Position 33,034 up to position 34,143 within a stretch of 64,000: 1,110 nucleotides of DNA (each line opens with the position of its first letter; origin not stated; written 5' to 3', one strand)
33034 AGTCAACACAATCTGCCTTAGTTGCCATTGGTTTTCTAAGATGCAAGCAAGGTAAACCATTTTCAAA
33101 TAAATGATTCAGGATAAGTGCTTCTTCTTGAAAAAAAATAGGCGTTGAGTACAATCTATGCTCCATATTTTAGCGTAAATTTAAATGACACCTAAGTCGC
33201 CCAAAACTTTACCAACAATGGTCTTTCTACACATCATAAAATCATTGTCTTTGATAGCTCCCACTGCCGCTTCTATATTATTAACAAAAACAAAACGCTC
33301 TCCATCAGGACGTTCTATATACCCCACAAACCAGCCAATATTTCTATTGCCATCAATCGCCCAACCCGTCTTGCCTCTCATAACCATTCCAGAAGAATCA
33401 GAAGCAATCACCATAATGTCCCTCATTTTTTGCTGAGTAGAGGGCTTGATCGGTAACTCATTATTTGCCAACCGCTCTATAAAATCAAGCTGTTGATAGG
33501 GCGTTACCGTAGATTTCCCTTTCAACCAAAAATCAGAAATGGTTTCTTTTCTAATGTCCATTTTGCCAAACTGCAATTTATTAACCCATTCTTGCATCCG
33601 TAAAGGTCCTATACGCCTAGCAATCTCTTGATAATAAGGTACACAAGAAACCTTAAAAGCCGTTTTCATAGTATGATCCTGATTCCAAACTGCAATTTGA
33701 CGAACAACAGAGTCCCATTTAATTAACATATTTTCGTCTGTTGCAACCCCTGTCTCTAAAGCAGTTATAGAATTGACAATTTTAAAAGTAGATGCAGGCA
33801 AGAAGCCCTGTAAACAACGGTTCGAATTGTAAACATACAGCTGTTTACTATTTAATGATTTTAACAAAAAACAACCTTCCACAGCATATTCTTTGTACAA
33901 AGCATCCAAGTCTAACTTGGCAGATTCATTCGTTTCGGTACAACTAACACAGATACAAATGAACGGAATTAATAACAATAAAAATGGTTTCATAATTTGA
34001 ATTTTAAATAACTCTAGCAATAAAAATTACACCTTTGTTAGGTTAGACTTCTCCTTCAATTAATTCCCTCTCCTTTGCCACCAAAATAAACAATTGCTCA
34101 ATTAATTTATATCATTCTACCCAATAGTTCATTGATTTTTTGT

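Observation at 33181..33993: Stand-alone class D (OXA-like) beta-lactamase gene abutting the thiamine genes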

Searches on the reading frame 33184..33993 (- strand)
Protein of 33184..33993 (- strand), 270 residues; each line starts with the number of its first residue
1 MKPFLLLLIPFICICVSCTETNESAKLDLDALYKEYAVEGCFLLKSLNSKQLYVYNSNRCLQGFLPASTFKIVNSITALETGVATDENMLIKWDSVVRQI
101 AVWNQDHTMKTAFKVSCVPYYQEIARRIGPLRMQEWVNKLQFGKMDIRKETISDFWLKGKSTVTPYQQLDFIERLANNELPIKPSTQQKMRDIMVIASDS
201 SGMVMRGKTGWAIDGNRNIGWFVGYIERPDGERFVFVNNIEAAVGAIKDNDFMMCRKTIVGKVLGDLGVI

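Call 4: search_protein_families(library=ncbifam, proteins=[window:33184-33993:-], max_evalue=0.001)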
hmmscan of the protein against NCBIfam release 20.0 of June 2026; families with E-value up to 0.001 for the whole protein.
window:33184-33993:- (270 aa): 69 families (the best 25 are shown)
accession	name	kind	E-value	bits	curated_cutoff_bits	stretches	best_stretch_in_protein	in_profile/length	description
NF012161.0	bla_class_D_main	equivalog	2.8e-74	249.4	250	1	29-269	2-235/236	class D beta-lactamase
NF040804.1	blaOXA-1089_like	exception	4.9e-55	186.9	580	1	27-243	50-261/289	OXA-1089 family carbapenem-hydrolyzing class D beta-lactamase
NF041187.1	blaRAD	exception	1e-52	179.4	570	1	15-266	16-253/258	RAD family carbapenem-hydrolyzing class D beta-lactamase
NF040803.1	blaOXA-1091_like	exception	7e-50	169.8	570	1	26-243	35-250/272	OXA-1091 family oxacillin-hydrolyzing class D beta-lactamase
NF033667.1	blaOXA-55_like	exception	1.4e-49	169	550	1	29-240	55-264/289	OXA-55 family carbapenem-hydrolyzing class D beta-lactamase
NF042983.1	blaOXA-837_like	exception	1.3e-47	162.5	575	1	21-269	49-289/301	OXA-837 family class D beta-lactamase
NF040530.1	blaOXA-548_like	exception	1.4e-47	162.5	620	1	37-241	69-270/295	OXA-548 family class D beta-lactamase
NF041812.1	class_D_Cupria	exception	8.5e-47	159.8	420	1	7-242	14-254/278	OXA-1206 family carbapenem-hydrolyzing class D beta-lactamase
NF000387.2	blaOXA-48_like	exception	2e-46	158.6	580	1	26-241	28-240/265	OXA-48 family class D beta-lactamase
NF000500.2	blaOXA-58_like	exception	7.3e-46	157.1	625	1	27-269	42-276/280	OXA-58 family carbapenem-hydrolyzing class D beta-lactamase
NF012098.1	blaBPU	exception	1.3e-45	155.7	525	1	10-255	16-252/262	BPU family class D beta-lactamase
NF047460.1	blaOXA-1258_like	exception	2.6e-45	154.8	600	1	26-269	40-275/279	OXA-1258 family class D beta-lactamase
NF000464.2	blaOXA-143_like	exception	1.7e-44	152.1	610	1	29-270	42-275/275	OXA-143 family carbapenem-hydrolyzing class D beta-lactamase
NF040784.1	blaOXA-VL06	equivalog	2.7e-44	151.2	400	1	12-269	8-266/268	OXA-1090 family carbapenem-hydrolyzing class D beta-lactamase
NF040806.1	blaOXA-198_like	exception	1.1e-43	149.4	515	1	7-269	4-256/258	OXA-198 family carbapenem-hydrolyzing class D beta-lactamase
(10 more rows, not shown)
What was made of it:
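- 33181..33993 (-): Class D (OXA-like) beta-lactamase homologue, 270 aa plus stop. Call 4: NF012161 at 249.4 bits, E = 2.8e-74.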

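Call 5: search_protein_families(library=pfam, proteins=[window:33184-33993:-], max_evalue=0.001)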
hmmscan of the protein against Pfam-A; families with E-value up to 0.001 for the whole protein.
window:33184-33993:- (270 aa): 1 family
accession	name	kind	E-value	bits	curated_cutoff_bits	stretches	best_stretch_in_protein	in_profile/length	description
PF00905.27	Transpeptidase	-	2.7e-39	135.6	22.1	1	54-243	29-281/299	Penicillin binding protein transpeptidase domain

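Call 8: search_solved_structures(query=window:33184-33993:-, show_alignments=2)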
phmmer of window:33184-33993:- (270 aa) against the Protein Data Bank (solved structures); distinct sequences matched with E-value up to 0.001: 137 (the best 60 are shown).
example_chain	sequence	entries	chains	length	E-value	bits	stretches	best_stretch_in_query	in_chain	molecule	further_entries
6nhs_A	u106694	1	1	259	1.1e-53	185.3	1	28-266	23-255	Beta-lactamase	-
7k3m_A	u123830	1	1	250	3.4e-51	177.1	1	30-268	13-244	Beta-lactamase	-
8ep6_A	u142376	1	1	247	3.8e-51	176.9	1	30-268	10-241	Beta-lactamase Class D Cpin_0907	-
7oda_A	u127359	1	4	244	5.7e-45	156.6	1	30-241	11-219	Beta-lactamase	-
4oh0_A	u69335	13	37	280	7.9e-45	156.2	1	26-269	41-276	Beta-lactamase OXA-58 | Beta-lactamase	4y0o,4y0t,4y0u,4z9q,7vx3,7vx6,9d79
9d78_A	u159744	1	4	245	8.4e-45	156.1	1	28-269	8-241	Beta-lactamase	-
5hfo_A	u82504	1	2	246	1.2e-44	155.5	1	30-240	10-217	Beta-lactamase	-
6nlw_A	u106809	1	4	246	1.6e-44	155.2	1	30-238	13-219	Beta-lactamase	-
5boh_A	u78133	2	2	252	1.7e-44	155.1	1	29-269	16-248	Beta-lactamase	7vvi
5oe0_A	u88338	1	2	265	1.8e-44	155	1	29-240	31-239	Beta-lactamase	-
3hbr_A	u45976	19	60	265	1.9e-44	154.9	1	29-240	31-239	OXA-48 | Beta-lactamase | Beta-lactamase OXA-48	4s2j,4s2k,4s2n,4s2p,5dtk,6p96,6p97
5fat_A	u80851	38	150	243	2.3e-44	154.6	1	30-240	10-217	Beta-lactamase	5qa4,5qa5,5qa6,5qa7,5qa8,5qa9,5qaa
6rj7_A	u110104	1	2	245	2.4e-44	154.6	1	30-240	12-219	Beta-lactamase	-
4wmc_A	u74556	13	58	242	2.4e-44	154.6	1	30-240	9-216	Beta-lactamase | Beta-lactamase OXA-48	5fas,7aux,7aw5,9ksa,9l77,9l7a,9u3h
5faq_A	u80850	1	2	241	2.4e-44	154.6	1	30-240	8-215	Beta-lactamase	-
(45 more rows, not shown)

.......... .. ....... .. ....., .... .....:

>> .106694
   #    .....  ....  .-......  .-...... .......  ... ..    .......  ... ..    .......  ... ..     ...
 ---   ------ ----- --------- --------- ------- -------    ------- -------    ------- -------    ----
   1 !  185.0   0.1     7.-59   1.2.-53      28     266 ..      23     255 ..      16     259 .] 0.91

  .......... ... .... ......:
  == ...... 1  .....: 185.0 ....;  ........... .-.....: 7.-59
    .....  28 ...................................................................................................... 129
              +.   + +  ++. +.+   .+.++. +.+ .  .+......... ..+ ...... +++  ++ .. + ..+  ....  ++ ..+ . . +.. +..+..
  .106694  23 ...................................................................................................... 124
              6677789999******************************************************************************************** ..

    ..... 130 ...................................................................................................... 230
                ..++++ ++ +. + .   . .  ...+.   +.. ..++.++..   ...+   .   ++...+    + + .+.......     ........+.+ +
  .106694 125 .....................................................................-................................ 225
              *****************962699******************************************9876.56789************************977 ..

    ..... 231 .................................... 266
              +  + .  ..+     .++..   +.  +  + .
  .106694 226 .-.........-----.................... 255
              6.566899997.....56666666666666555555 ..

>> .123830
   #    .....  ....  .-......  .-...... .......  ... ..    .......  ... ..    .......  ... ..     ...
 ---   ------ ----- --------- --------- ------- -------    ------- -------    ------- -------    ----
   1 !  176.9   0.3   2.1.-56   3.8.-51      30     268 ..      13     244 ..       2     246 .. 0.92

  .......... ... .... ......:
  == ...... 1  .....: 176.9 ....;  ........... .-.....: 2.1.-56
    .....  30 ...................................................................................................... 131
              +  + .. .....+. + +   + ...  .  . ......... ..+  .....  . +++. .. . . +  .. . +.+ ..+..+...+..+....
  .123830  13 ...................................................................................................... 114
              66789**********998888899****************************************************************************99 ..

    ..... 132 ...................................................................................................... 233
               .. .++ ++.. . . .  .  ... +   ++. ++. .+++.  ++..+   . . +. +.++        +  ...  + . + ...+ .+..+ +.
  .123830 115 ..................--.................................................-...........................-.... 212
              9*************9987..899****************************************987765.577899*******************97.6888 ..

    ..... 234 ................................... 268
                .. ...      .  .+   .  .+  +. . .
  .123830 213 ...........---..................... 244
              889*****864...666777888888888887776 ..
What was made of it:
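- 33181..33993 (-): Call 8: PDB class D hits.
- Checked: The family match is far beyond chance: NF012161 E = 2.8e-74 and PDB E = 1e-53 (calls 4, 8).
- The 60 best PDB sequence hits are all beta-lactamases, E = 1e-41 to 1e-53 (call 8). The top 60 PDB hits are all beta-lactamases (call 8).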

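Call 9: find_homologous_proteins(query=window:33184-33993:-)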
Query window:33184-33993:- (270 aa): 3829 proteins with E <= 0.001 among 4098 candidates; the best 120 are listed.
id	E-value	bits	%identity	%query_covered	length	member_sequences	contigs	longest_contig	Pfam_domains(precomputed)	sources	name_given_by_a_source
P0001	9.2e-181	617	100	100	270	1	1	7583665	PF00905.28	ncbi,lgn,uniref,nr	ncbi:penicillin-binding transpeptidase domain-containing protein [Aureispira anguillae]|uniref:Beta-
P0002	7.6e-132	456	75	94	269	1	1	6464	PF00905.28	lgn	-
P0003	2.2e-130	452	73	99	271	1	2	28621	PF00905.28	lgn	-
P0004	7.7e-130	450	75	95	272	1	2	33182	PF00905.28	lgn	-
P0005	8.2e-129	446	72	95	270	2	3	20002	PF00905.28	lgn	-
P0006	1.9e-127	442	71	100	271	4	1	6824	PF00905.28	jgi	jgi:beta-lactamase class D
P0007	6.9e-127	440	71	100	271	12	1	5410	PF00905.28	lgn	-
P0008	2.5e-126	438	72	95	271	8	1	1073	PF00905.28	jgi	jgi:beta-lactamase class D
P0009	4.6e-126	437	75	90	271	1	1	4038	PF00905.28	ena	-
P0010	4.9e-126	437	72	98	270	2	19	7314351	PF00905.28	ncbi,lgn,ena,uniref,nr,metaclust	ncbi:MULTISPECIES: class D beta-lactamase [unclassified Aureispira]|uniref:class D beta-lactamase n=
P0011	2.5e-125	435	72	100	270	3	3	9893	PF00905.28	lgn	-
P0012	2.7e-125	435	71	98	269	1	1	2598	PF00905.28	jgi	-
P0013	3.7e-125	434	70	100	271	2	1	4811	PF00905.28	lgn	-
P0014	5.9e-123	427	74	94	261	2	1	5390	PF00905.28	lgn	-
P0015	2.3e-122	425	70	98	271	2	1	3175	PF13354.13,PF00905.28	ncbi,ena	-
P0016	1.2e-121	423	69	98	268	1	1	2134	PF13354.13,PF00905.28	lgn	-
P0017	6.6e-120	417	68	100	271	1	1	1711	PF00905.28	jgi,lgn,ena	-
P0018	3.8e-116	405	67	99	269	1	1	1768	PF00905.28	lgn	-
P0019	1.2e-114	400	67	99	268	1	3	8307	PF00905.28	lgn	-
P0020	4.5e-111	388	64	98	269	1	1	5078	PF00905.28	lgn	-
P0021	5.2e-111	388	66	94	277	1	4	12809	PF00905.28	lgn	-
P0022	1.9e-110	386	63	95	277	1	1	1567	PF00905.28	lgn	-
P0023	2.3e-110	386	65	94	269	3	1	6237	PF00905.28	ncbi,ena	-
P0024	2.3e-110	386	65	98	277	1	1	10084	PF00905.28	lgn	-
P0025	3.1e-109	382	64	97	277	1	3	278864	PF00905.28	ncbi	ncbi:MAG: penicillin-binding transpeptidase domain-containing protein [Aureispira sp.]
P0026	1.6e-107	377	65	100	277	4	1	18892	PF00905.28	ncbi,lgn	ncbi:MAG: penicillin-binding transpeptidase domain-containing protein [Aureispira sp.]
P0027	9.0e-107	374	63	99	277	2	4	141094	PF00905.28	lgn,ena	-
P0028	1.7e-106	373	60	99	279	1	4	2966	PF13354.13,PF00905.28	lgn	-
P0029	1.1e-104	367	61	99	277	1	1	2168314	PF00905.28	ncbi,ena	-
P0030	2.8e-102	359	59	100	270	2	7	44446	PF00905.28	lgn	-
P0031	3.0e-102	359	60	98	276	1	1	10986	PF00905.28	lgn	-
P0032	3.8e-102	359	61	99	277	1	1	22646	PF00905.28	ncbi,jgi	jgi:beta-lactamase class D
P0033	2.3e-94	333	56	100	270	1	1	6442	PF00905.28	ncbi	-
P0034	1.6e-83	298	50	97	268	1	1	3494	PF00905.28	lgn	-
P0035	4.1e-81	290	49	100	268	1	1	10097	PF00905.28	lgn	-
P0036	4.2e-73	264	47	100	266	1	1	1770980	PF00905.28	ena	-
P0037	2.1e-69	252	45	98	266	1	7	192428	PF00905.28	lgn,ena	-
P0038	3.3e-69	251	44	99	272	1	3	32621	PF00905.28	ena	-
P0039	1.3e-67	246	41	100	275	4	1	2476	PF00905.28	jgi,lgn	-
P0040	1.6e-67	245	45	96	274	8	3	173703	PF00905.28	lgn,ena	-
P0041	1.9e-67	245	44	97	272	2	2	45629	PF00905.28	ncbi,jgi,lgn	jgi:beta-lactamase class D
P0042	4.7e-67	244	44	98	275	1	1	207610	PF00905.28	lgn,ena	-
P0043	2.4e-66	242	44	100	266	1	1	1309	PF00905.28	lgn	-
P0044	2.7e-66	241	44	95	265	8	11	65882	PF00905.28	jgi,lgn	jgi:beta-lactamase class D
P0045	2.7e-66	241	42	98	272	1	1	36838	PF00905.28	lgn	-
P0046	4.2e-66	241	44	94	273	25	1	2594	PF00905.28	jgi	-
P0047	7.8e-66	240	42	98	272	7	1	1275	PF00905.28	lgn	-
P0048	9.5e-66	240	46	91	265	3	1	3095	PF13354.13,PF00905.28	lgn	-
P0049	1.6e-65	239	48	90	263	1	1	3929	PF00905.28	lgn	-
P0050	2.3e-65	238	43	98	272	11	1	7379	PF00905.28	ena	-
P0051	2.6e-65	238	42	99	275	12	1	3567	PF00905.28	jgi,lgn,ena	-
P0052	2.9e-65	238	42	98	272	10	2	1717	PF00905.28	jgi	-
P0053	3.6e-65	238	45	99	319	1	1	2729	PF00905.28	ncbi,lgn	-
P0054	5.3e-65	237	44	97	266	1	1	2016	PF00905.28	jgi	jgi:beta-lactamase class D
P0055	5.8e-65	237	42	98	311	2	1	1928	PF00905.28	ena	-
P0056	6.8e-65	237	44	99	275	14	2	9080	PF00905.28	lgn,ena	-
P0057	7.0e-65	237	48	90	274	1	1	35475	PF00905.28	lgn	-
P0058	7.3e-65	237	42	100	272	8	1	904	PF00905.28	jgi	jgi:beta-lactamase class D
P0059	1.3e-64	236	42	100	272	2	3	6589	PF00905.28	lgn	-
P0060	1.7e-64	236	41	98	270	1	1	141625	PF00905.28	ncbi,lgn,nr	ncbi:MAG: class D beta-lactamase [Bacteroidota bacterium]|nr:class D beta-lactamase [Bacteroidota ba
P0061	2.9e-64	235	42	99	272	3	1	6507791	PF00905.28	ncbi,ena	-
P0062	2.9e-64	235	41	100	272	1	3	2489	PF00905.28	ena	-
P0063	3.9e-64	234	42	100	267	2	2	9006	PF00905.28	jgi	jgi:beta-lactamase class D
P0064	5.7e-64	234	41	98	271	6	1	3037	PF00905.28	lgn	-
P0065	8.5e-64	233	47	90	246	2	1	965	PF00905.28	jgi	jgi:beta-lactamase class D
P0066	1.2e-63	233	42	98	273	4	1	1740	PF00905.28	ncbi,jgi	-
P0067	1.7e-63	232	41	100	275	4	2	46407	PF00905.28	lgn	-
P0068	2.0e-63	232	47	90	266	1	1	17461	PF00905.28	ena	-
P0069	2.3e-63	232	42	100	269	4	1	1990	PF00905.28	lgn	-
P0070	2.4e-63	232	44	91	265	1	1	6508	PF00905.28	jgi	jgi:beta-lactamase class D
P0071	3.2e-63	231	46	88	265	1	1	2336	PF13354.13,PF00905.28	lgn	-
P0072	3.2e-63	231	42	96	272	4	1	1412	PF00905.28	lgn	-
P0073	4.0e-63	231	44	99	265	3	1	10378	PF00905.28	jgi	jgi:beta-lactamase class D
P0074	4.9e-63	231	41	99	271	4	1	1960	PF00905.28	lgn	-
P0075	5.7e-63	231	42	94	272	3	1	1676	PF00905.28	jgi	jgi:beta-lactamase class D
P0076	7.1e-63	230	43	99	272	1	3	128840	PF00905.28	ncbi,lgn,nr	ncbi:MAG: class D beta-lactamase [Bacteroidales bacterium]|nr:class D beta-lactamase [Bacteroidales 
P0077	7.4e-63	230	42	96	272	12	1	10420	PF00905.28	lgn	-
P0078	7.9e-63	230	41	100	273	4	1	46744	PF00905.28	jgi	-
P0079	8.2e-63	230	43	99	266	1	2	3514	PF00905.28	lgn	-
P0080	1.1e-62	230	42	94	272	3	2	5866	PF00905.28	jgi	-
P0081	1.1e-62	230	41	99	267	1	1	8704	PF00905.28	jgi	jgi:beta-lactamase class D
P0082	1.2e-62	229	40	97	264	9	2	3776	PF13354.13,PF00905.28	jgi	jgi:beta-lactamase class D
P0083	3.1e-62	228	43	98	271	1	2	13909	PF00905.28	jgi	jgi:beta-lactamase class D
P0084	3.6e-62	228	44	90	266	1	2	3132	PF00905.28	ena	-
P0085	4.0e-62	228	45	97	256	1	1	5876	PF00905.28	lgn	-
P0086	6.0e-62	227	43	95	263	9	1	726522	PF00905.28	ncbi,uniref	ncbi:class D beta-lactamase [Larkinella sp. GY13]|uniref:class D beta-lactamase n=1 Tax=Larkinella s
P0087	9.7e-62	226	45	91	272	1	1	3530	PF00905.28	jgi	jgi:beta-lactamase class D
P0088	1.1e-61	226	40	98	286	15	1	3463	PF00905.28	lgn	-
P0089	1.2e-61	226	41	99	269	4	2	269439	PF13354.13,PF00905.28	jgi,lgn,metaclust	metaclust:\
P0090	1.4e-61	226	42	99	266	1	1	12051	PF00905.28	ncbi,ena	-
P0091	1.4e-61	226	40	98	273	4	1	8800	PF00905.28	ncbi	ncbi:MAG: class D beta-lactamase [Bacteroidales bacterium]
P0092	1.8e-61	226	43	90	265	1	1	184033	PF00905.28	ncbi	-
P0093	1.8e-61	226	44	100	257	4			PF13354.13,PF00905.28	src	-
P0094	5.6e-61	224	45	90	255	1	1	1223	PF00905.28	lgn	-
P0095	7.7e-61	224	44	90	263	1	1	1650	PF00905.28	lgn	-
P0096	5.3e-60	221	44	89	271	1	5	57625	PF00905.28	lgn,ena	-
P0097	1.1e-59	220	46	88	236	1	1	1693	PF00905.28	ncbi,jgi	-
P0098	1.1e-59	220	44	90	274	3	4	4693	PF00905.28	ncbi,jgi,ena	jgi:beta-lactamase class D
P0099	1.2e-59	220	41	99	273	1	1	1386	PF00905.28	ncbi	-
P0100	1.6e-59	219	47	91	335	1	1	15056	PF00905.28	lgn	-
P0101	3.4e-59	218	41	95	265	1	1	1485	PF00905.28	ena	-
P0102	3.6e-59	218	45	86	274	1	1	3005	PF00905.28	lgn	-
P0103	5.0e-59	218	41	91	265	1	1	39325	PF00905.28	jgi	jgi:beta-lactamase class D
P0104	9.4e-59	217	46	90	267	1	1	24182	PF00905.28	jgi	jgi:beta-lactamase class D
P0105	9.9e-59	217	42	90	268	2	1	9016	PF00905.28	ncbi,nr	ncbi:MAG: class D beta-lactamase [Ferruginibacter sp.]|nr:class D beta-lactamase [Cytophagales bacte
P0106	1.0e-58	217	41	98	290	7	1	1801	PF00905.28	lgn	-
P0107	1.1e-58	216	42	99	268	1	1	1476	PF00905.28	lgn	-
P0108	1.6e-58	216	40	99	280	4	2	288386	PF00905.28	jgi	jgi:beta-lactamase class D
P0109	2.9e-58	215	42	100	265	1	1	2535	PF00905.28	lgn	-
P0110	3.7e-58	215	45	99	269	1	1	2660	PF00905.28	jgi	-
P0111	4.0e-58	215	43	90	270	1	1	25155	PF00905.28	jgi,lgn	jgi:beta-lactamase class D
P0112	5.0e-58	214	39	100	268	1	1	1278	PF00905.28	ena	-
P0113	6.1e-58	214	45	78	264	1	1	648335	PF00905.28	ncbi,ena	-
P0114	9.2e-58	213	44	100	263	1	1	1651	PF00905.28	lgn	-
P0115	9.3e-58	213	42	98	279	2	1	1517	PF00905.28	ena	-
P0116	9.7e-58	213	43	92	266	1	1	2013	PF00905.28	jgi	-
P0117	1.7e-57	213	41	97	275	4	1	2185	PF00905.28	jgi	-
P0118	2.1e-57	212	46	80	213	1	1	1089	PF00905.28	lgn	-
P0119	2.1e-57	212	40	99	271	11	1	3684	PF00905.28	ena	-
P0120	2.7e-57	212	41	100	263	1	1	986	PF00905.28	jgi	jgi:beta-lactamase class D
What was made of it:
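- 33181..33993 (-): Call 9: identical to an Aureispira anguillae protein.
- Pfam assigns only the generic PF00905 transpeptidase domain (call 5), and NCBI names the protein 'penicillin-binding transpeptidase domain-containing protein' (call 9).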
